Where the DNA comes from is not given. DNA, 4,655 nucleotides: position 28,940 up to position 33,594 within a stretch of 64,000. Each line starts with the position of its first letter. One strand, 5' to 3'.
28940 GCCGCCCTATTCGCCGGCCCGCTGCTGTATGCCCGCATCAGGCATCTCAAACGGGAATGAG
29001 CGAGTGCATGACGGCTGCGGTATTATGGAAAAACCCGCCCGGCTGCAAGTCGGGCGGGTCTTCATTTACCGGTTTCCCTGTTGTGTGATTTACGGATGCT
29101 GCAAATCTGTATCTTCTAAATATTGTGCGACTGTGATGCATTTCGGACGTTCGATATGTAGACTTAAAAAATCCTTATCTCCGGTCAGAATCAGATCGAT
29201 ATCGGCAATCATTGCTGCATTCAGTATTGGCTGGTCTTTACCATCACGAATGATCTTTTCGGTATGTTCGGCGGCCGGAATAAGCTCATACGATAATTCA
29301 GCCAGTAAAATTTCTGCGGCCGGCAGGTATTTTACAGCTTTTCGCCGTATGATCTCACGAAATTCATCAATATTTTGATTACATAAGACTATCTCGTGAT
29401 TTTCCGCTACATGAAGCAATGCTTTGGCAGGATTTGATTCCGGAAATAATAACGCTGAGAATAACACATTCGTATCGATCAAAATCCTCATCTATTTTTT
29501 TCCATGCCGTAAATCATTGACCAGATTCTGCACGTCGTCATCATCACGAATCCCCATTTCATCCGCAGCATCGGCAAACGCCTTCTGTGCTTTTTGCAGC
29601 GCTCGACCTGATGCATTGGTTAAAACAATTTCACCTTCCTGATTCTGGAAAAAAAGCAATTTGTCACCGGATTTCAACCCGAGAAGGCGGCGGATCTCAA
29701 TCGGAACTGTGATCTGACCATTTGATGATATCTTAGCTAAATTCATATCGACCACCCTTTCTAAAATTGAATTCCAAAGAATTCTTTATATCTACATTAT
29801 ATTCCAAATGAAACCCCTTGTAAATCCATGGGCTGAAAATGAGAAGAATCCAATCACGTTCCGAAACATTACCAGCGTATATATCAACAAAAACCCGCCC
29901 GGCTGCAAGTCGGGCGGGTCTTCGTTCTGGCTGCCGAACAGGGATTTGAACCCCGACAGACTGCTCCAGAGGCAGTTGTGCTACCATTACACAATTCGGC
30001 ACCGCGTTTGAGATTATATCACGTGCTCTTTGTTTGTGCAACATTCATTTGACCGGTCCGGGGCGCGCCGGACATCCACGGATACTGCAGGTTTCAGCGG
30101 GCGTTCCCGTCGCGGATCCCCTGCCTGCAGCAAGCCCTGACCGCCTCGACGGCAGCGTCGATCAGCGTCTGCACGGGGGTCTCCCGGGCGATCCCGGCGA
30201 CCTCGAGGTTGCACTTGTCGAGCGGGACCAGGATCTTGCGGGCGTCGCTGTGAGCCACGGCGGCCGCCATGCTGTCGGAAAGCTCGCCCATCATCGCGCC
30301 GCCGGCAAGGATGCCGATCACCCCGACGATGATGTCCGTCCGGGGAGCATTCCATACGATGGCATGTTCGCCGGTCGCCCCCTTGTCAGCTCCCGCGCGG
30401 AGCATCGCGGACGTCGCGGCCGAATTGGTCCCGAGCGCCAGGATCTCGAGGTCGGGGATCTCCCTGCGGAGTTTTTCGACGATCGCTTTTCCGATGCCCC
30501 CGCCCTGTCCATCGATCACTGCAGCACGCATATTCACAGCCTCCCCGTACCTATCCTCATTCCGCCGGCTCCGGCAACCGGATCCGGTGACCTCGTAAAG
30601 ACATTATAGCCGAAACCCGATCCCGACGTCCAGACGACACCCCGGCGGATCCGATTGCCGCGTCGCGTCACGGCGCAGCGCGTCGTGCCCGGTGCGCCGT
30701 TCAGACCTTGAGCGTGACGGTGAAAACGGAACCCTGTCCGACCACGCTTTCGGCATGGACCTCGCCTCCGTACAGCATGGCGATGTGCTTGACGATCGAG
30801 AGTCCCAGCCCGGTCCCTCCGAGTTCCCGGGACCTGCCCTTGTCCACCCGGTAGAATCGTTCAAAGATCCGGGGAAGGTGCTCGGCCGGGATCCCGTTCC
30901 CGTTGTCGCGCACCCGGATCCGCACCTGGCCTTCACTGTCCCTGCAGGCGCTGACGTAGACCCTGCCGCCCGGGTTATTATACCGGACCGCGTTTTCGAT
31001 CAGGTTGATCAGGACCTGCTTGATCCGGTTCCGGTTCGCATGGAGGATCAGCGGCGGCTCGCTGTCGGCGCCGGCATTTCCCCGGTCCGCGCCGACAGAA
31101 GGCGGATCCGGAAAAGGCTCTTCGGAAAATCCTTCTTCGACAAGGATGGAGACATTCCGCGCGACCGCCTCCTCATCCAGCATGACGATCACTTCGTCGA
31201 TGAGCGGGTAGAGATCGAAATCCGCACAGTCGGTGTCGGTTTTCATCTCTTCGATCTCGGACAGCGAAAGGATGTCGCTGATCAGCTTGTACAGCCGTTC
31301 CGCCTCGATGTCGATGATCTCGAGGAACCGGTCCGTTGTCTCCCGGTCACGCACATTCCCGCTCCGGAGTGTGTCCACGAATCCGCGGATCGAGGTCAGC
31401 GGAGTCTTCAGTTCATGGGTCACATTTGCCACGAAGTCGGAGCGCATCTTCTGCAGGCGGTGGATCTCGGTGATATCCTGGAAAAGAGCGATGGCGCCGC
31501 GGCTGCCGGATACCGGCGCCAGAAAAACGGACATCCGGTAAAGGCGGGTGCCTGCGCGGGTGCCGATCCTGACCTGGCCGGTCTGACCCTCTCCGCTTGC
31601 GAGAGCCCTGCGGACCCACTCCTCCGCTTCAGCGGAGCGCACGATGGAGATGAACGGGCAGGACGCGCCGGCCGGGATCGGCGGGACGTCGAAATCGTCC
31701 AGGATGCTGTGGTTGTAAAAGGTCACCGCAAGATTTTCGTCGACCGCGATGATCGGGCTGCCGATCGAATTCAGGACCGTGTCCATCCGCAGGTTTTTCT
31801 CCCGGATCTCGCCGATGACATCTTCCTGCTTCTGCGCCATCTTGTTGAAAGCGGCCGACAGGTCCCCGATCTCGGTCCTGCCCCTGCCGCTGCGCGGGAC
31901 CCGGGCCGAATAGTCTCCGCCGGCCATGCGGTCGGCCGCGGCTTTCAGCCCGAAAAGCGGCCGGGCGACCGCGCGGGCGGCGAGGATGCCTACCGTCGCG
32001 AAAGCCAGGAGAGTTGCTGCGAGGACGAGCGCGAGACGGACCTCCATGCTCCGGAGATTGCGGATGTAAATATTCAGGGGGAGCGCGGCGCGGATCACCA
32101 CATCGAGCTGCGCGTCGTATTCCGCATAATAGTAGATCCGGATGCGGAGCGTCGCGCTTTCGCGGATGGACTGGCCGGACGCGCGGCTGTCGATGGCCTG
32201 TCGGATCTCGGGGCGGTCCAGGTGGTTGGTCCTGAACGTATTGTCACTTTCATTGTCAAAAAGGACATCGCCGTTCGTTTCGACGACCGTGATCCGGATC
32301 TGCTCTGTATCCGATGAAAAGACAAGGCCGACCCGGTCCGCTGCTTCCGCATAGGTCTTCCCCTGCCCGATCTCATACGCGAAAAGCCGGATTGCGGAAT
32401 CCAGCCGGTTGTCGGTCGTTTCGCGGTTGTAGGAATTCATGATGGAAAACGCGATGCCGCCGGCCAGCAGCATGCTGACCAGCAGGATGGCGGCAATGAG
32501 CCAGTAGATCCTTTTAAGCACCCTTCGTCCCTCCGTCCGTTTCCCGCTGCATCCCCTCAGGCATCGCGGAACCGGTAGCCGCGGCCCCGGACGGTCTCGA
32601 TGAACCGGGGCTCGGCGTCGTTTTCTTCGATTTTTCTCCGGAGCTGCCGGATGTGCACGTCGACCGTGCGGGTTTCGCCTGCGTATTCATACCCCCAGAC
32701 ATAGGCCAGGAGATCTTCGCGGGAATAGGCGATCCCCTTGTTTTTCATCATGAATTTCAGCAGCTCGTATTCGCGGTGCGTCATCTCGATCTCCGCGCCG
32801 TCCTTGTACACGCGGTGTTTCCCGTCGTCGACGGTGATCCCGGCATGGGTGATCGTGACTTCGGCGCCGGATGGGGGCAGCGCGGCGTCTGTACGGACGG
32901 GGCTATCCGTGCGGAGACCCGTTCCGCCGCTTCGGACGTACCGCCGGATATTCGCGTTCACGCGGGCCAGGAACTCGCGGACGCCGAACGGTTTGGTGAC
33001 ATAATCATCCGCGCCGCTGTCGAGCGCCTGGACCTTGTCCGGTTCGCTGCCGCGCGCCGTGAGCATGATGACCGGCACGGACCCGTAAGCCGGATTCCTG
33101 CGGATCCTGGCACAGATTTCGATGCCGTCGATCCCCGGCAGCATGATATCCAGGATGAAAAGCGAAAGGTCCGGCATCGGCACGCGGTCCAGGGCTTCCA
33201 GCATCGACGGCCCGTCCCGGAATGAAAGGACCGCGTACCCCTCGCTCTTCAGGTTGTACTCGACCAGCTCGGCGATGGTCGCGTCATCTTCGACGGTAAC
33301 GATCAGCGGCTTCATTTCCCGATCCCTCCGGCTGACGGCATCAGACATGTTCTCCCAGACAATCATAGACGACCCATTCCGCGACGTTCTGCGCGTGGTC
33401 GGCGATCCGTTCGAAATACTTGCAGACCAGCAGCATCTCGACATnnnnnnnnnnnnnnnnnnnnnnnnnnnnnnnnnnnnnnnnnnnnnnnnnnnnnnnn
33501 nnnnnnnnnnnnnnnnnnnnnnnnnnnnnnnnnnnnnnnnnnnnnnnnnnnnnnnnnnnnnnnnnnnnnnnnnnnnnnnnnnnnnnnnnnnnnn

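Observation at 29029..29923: Low-GC PIN/AbrB toxin-antitoxin cassette bracketed by a perfect 35-bp duplication of the tRNA-Gln terminator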

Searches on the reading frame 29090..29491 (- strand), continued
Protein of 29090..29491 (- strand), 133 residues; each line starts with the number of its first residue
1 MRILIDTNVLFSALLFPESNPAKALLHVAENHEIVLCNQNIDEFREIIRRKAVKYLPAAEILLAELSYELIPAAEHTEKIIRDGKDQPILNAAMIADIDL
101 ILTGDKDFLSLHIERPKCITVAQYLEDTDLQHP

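Call 77: find_encoding_contigs(protein=P0017, flank=3000, max_places=10)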
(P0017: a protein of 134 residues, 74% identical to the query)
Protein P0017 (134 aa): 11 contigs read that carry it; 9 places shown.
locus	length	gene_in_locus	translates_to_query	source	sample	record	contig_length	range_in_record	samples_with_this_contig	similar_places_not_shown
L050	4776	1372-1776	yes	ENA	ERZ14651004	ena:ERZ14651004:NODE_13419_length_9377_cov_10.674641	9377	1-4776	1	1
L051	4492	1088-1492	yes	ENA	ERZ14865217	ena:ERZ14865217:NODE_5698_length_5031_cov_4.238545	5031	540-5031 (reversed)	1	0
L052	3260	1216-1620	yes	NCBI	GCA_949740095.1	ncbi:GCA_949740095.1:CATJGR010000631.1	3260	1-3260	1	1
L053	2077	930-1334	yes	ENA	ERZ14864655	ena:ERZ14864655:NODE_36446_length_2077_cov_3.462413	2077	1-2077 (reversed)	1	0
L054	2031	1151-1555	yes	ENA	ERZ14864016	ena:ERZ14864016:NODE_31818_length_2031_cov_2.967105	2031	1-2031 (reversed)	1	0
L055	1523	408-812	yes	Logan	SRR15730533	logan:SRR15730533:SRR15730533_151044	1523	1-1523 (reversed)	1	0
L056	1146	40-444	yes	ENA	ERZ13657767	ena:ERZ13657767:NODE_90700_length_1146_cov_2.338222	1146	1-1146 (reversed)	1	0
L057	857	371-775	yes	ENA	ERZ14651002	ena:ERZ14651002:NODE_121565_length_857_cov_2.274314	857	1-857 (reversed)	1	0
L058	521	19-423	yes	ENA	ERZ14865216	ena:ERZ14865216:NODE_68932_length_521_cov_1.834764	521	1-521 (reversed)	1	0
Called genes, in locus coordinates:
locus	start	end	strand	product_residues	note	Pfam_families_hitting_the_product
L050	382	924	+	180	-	PF08279:HTH_11, PF02829:3H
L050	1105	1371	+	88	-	PF04014:MazE_antitoxin, PF15937:PrlF_antitoxin (weak)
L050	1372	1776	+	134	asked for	PF01850:PIN, PF10130:PIN_2 (faint), PF13470:PIN_3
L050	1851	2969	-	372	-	PF00248:Aldo_ket_red, PF13746:Fer4_18 (faint), PF12797:Fer4_2 (faint), PF12837:Fer4_6 (faint), PF13237:Fer4_10 (faint), PF00037:Fer4 (faint), PF13187:Fer4_9 (weak)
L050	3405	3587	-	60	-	-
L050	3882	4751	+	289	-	PF04055:Radical_SAM, PF13186:SPASM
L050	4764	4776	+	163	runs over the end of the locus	PF13151:DUF3990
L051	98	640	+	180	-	PF08279:HTH_11, PF02829:3H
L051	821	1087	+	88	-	PF04014:MazE_antitoxin, PF15937:PrlF_antitoxin (weak)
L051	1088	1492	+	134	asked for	PF01850:PIN, PF10130:PIN_2 (faint), PF13470:PIN_3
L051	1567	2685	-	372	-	PF00248:Aldo_ket_red, PF13746:Fer4_18 (faint), PF12797:Fer4_2 (faint), PF12837:Fer4_6 (faint), PF13237:Fer4_10 (faint), PF00037:Fer4 (faint), PF13187:Fer4_9 (weak)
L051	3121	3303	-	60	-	-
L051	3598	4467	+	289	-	PF04055:Radical_SAM, PF13186:SPASM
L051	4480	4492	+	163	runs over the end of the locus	PF13151:DUF3990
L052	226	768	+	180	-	PF08279:HTH_11, PF02829:3H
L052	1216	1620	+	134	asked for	PF01850:PIN, PF10130:PIN_2 (faint), PF13470:PIN_3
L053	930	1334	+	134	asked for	PF01850:PIN, PF10130:PIN_2 (faint), PF13470:PIN_3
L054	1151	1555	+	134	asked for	PF01850:PIN, PF10130:PIN_2 (faint), PF13470:PIN_3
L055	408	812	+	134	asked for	PF01850:PIN, PF10130:PIN_2 (faint), PF13470:PIN_3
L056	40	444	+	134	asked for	PF01850:PIN, PF10130:PIN_2 (faint), PF13470:PIN_3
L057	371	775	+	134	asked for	PF01850:PIN, PF10130:PIN_2 (faint), PF13470:PIN_3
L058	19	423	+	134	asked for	PF01850:PIN, PF10130:PIN_2 (faint), PF13470:PIN_3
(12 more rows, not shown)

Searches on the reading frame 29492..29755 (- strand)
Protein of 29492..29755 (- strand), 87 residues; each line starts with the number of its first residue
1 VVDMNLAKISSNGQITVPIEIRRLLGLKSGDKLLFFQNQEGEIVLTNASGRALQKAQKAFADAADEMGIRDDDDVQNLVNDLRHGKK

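Call 6: search_protein_families(library=pfam, proteins=[window:29492-29755:-], max_evalue=0.01)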
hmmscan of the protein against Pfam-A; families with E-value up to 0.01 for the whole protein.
window:29492-29755:- (87 aa): 3 families
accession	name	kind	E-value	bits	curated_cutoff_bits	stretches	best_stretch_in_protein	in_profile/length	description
PF04014.23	MazE_antitoxin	-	1.6e-11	44.4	24.7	1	7-47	2-42/48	Antidote-toxin recognition MazE, bacterial antitoxin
PF15937.10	PrlF_antitoxin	-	1.7e-06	28.5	32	1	7-50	2-45/99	prlF antitoxin for toxin YhaV_toxin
PF14601.11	TFX_C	-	0.0078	16.6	27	0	33-84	5-56/83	DNA_binding protein, TFX, C-term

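Call 7: search_protein_families(library=ncbifam, proteins=[window:29492-29755:-], max_evalue=0.01)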
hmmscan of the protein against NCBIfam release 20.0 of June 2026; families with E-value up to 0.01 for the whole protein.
window:29492-29755:- (87 aa): 7 families
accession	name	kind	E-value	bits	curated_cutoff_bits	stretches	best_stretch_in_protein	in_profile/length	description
TIGR01439.1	lp_hng_hel_AbrB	domain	1.9e-12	46.7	28.3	1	8-46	3-41/44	transcriptional regulator, AbrB family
NF007429.0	PRK09974.1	equivalog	6.2e-07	29.3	125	1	7-51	15-59/114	type II toxin-antitoxin system PrlF family antitoxin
TIGR02851.1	spore_V_T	equivalog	1e-06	28.7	235.9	1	8-64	8-65/180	stage V sporulation protein T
NF006352.0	PRK08577.1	equivalog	1.8e-05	24.8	140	1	4-47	4-48/136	hypothetical protein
NF040962.1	near_HgcAB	equivalog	4.9e-05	23.1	70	1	9-43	10-45/70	HgcAB-associated protein HgcC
NF050106.1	TA_MazE_antitoxin_Deino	equivalog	9.5e-05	22.5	65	1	13-46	1-33/65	type II toxin-antitoxin system MazE family antitoxin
TIGR02609.1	doc_partner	hypoth_equivalog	0.0015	18.8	55.9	1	15-67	12-61/74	putative addiction module antidote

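Call 28: find_encoding_contigs(protein=window:29492-29746:-, flank=6000, max_places=10)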
Protein window:29492-29746:- (84 aa): no gene with exactly this product is on record in the collection.

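Call 64: list_cluster_members(proteins=[P0121, P0001, window:29492-29746:-, window:28694-28999:+])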
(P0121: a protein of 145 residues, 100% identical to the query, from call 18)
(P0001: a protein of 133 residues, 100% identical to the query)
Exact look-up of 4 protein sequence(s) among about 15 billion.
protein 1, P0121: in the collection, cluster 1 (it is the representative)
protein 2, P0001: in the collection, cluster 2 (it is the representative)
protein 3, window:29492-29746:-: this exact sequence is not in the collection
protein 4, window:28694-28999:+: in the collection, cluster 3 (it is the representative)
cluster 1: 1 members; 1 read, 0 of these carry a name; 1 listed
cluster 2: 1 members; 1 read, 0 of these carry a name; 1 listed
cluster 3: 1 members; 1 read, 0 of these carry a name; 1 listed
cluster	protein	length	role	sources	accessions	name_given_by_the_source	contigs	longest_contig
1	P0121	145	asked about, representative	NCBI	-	-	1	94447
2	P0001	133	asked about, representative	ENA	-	-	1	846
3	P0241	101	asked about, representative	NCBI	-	-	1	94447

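Call 65: list_cluster_members(proteins=[window:29492-29755:-, window:28968-29378:+, window:29733-30044:-, window:29424-29642:+, window:29808-30011:+, window:28912-29088:+, window:28986-29141:-, window:27518-28429:-, window:30701-32521:-, window:26543-27499:-])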
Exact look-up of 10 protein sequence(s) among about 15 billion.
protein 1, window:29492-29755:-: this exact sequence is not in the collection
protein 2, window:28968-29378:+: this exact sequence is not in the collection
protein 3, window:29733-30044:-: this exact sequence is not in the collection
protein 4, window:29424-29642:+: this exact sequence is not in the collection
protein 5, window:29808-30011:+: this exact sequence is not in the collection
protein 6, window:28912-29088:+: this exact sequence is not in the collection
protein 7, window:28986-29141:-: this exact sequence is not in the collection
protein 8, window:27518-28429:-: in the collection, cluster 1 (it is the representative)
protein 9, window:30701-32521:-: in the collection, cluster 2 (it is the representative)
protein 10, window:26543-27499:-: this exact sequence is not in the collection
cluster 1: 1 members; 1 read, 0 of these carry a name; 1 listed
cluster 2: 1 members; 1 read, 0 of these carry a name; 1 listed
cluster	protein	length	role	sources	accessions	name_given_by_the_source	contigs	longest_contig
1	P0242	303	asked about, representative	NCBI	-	-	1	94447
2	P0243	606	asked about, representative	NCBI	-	-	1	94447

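Call 67: search_solved_structures(query=window:29492-29746:-, max_evalue=0.01)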
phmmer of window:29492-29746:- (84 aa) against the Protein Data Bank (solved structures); distinct sequences matched with E-value up to 0.01: 5.
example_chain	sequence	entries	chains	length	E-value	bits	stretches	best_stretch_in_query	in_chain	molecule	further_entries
2ro5_A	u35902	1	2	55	5e-05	26.6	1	5-44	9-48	Stage V sporulation protein T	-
2w1t_B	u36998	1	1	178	5.5e-05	26.4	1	5-61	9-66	STAGE V SPORULATION PROTEIN T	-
2w1t_A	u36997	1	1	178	0.00015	25.1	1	5-61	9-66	STAGE V SPORULATION PROTEIN T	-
5itm_A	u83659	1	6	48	0.0086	19.5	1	3-40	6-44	AbrB family transcriptional regulator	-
2l66_A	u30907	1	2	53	0.0098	19.3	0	3-40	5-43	Transcriptional regulator, AbrB family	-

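Call 68: search_protein_families(library=padloc, proteins=[window:29492-29746:-], max_evalue=0.01)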
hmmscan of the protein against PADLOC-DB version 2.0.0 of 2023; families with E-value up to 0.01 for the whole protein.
window:29492-29746:- (84 aa): 0 families

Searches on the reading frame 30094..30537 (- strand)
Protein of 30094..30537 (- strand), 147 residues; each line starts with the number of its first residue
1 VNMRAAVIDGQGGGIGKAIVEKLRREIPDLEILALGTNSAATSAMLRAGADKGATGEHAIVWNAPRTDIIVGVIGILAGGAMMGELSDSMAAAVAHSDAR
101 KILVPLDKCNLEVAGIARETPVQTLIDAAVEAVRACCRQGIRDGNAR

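Call 6: search_protein_families(library=pfam, proteins=[window:30094-30537:-], max_evalue=0.01)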
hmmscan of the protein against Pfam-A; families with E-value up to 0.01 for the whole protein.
window:30094-30537:- (147 aa): 1 family
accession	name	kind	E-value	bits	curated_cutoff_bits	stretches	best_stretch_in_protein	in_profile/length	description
PF12953.12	DUF3842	-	2.6e-48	164.1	28.5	1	5-132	2-129/130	Domain of unknown function (DUF3842)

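Call 7: search_protein_families(library=ncbifam, proteins=[window:30094-30537:-], max_evalue=0.01)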
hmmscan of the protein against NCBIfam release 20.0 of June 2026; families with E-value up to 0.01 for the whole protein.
window:30094-30537:- (147 aa): 1 family
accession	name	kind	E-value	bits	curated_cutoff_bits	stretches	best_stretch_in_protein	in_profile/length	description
NF006073.0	PRK08219.1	equivalog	0.0095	15.7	218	0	2-44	2-41/227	SDR family oxidoreductase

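Call 10: find_encoding_contigs(protein=window:30094-30537:-, flank=6000, max_places=10)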
Protein window:30094-30537:- (147 aa): no gene with exactly this product is on record in the collection.

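Call 18: find_homologous_proteins(query=window:30094-30537:-, max_evalue=1e-30)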
Query window:30094-30537:- (147 aa): 2210 proteins with E <= 1e-30 among 5952 candidates; the best 120 are listed.
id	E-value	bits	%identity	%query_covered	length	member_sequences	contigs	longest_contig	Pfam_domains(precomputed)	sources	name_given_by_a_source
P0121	4.5e-84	297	100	99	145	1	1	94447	PF12953.14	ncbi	-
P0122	2.0e-60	221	77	90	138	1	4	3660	PF12953.14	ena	-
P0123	5.8e-60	219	75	93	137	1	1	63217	PF12953.14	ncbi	ncbi:MAG: DUF3842 family protein [Saccharofermentanales bacterium]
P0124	3.1e-59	217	78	92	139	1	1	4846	PF12953.14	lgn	-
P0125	9.2e-58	212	76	92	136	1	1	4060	PF12953.14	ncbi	ncbi:MAG: DUF3842 family protein [Saccharofermentanales bacterium]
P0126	7.4e-49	183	65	89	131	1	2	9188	PF12953.14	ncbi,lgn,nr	ncbi:DUF3842 family protein [Candidatus Nomurabacteria bacterium]|nr:DUF3842 family protein [Candida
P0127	8.3e-49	183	65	89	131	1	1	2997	PF12953.14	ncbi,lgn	-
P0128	9.1e-49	183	65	89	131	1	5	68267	PF12953.14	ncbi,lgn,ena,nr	ncbi:MAG: DUF3842 family protein [Eubacteriales bacterium]|nr:DUF3842 family protein [Eubacteriales 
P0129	1.6e-48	182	65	89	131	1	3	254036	PF12953.14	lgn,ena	-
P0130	1.8e-48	182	64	89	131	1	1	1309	PF12953.14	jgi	jgi:hypothetical protein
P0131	1.9e-48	182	64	89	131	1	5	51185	PF12953.14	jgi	jgi:hypothetical protein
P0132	3.7e-46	175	60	93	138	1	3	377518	PF12953.14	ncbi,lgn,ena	-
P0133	1.0e-45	173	65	90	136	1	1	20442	PF12953.14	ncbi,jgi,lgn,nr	ncbi:MAG: DUF3842 family protein [Oscillospiraceae bacterium]|jgi:hypothetical protein|nr:DUF3842 fa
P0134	2.1e-45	172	61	92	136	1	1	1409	PF12953.14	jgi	jgi:hypothetical protein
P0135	2.2e-45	172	58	96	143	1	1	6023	PF12953.14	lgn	-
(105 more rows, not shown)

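Call 19: find_encoding_contigs(protein=P0121, flank=3000, max_places=4)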
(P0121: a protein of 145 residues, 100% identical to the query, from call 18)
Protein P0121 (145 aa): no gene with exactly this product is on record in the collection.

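Call 20: find_encoding_contigs(protein=P0123, flank=6000, max_places=4)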
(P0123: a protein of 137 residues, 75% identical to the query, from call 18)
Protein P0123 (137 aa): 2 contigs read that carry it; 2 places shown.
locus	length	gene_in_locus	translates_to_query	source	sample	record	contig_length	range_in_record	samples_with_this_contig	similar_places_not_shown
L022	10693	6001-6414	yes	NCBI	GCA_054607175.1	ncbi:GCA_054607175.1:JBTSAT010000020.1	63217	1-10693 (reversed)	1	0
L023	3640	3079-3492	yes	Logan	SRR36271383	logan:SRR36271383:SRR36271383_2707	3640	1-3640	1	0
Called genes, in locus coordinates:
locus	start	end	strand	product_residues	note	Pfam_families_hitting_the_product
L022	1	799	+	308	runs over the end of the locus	PF00528:BPD_transp_1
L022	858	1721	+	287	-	PF00528:BPD_transp_1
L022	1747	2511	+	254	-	PF00005:ABC_tran, PF02463:SMC_N, PF13304:AAA_21 (weak)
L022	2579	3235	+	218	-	PF01895:PhoU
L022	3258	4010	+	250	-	PF00072:Response_reg, PF00486:Trans_reg_C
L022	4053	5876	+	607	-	PF00672:HAMP, PF00512:HisKA, PF02518:HATPase_c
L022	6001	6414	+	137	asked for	PF12953:DUF3842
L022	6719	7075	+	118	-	-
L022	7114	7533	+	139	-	-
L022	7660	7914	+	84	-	-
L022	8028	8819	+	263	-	-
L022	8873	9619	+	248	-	-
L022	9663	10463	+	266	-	-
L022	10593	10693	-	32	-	PF13333:rve_2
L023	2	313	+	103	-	?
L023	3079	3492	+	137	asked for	PF12953:DUF3842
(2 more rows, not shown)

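Call 21: find_encoding_contigs(protein=P0124, flank=6000, max_places=4)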
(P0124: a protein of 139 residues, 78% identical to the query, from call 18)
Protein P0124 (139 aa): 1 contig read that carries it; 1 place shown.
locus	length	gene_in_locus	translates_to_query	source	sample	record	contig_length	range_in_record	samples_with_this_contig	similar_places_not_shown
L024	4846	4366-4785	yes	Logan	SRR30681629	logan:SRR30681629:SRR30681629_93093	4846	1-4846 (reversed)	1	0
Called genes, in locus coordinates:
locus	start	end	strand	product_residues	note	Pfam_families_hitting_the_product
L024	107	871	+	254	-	PF00005:ABC_tran, PF02463:SMC_N (weak), PF13304:AAA_21 (weak)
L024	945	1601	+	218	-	PF01895:PhoU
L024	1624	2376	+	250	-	PF00072:Response_reg, PF00486:Trans_reg_C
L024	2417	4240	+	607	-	PF00672:HAMP, PF00512:HisKA, PF02518:HATPase_c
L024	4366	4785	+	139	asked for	PF12953:DUF3842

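Call 35: find_encoding_contigs(protein=P0122, flank=6000, max_places=6)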
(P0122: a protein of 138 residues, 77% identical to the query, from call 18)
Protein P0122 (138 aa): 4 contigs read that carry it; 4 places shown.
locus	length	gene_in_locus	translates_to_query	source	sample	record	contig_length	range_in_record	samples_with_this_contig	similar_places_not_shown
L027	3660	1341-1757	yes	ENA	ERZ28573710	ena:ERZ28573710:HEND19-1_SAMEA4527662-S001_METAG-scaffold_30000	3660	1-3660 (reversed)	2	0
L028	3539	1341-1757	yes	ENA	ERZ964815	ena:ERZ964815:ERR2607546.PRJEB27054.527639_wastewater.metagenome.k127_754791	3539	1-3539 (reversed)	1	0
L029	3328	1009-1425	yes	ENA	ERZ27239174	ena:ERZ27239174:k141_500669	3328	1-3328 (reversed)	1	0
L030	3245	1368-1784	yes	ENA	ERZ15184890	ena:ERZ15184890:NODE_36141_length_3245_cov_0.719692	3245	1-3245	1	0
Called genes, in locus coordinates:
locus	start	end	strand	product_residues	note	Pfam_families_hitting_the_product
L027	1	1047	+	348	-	?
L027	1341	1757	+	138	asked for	PF12953:DUF3842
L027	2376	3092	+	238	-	PF02151:UVR (weak)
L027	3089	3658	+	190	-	?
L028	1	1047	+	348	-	?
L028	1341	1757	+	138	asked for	PF12953:DUF3842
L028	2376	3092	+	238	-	PF02151:UVR (weak)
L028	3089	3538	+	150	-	?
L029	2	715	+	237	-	?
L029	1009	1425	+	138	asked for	PF12953:DUF3842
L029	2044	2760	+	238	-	PF02151:UVR (weak)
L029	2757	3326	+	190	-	?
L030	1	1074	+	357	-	?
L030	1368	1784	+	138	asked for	PF12953:DUF3842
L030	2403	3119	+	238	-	PF02151:UVR (weak)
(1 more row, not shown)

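Call 36: find_encoding_contigs(protein=P0125, flank=6000, max_places=6)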
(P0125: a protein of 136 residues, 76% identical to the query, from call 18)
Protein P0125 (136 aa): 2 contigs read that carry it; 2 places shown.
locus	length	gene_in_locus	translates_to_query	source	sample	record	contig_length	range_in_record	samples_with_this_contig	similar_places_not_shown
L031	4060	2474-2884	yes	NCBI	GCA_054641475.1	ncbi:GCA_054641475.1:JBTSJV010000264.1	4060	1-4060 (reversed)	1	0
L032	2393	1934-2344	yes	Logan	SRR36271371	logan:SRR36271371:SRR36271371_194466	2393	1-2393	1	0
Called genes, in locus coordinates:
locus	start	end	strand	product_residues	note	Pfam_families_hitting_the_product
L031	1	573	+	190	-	PF00072:Response_reg, PF00486:Trans_reg_C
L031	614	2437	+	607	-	PF00672:HAMP, PF00512:HisKA, PF02518:HATPase_c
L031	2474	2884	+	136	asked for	PF12953:DUF3842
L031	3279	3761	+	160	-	PF05848:CtsR, PF17727:CtsR_C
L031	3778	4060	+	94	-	?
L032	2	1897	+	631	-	?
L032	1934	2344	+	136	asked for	PF12953:DUF3842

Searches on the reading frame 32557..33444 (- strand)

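Call 73: search_protein_families(library=pfam, proteins=[window:32557-33444:-], max_evalue=0.0001)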
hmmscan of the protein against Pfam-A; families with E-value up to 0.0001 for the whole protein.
window:32557-33444:- (295 aa): 2 families
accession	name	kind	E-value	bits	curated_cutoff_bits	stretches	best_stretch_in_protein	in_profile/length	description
PF00486.34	Trans_reg_C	-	1.7e-29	102.2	26.2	1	216-292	1-77/77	Transcriptional regulatory protein, C terminal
PF00072.30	Response_reg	-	2.8e-26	92.3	30.2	1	48-162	1-110/111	Response regulator receiver domain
